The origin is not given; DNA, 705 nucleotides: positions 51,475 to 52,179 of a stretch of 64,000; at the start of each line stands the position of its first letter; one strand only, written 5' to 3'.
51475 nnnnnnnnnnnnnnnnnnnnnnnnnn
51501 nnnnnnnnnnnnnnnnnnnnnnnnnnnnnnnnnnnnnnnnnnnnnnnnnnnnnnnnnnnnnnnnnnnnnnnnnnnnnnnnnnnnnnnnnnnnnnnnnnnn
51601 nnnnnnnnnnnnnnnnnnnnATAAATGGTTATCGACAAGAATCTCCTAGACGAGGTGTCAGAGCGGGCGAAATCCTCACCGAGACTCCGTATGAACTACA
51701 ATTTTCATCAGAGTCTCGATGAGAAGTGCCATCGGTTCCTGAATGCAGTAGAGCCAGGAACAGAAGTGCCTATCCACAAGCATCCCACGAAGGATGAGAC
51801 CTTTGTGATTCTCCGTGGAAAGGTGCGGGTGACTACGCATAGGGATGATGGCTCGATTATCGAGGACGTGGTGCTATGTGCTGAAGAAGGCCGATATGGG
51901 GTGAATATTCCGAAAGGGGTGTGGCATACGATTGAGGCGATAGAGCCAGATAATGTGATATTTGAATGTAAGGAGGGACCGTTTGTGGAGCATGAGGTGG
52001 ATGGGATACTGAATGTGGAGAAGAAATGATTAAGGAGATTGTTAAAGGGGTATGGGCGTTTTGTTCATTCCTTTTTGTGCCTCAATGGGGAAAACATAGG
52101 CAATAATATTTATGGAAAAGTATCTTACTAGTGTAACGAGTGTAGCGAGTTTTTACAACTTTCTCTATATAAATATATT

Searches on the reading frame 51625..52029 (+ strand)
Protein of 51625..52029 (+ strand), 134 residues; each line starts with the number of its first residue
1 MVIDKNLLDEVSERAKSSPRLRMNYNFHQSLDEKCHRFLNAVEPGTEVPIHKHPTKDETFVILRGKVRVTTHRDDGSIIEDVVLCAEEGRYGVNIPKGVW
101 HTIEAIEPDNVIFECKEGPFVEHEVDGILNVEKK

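Call 46: search_protein_families(library=pfam, proteins=[window:51625-52029:+], max_evalue=0.0001)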
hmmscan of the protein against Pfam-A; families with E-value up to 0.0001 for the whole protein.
window:51625-52029:+ (134 aa): 2 families
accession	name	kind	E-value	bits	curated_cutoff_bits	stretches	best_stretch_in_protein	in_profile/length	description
PF19480.5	DUF6016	-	2e-26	93.6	27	2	3-69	1-67/141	Domain of unknown function (DUF6016)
PF07883.17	Cupin_2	-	6.9e-07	29.3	27.2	1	42-108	5-61/70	Cupin domain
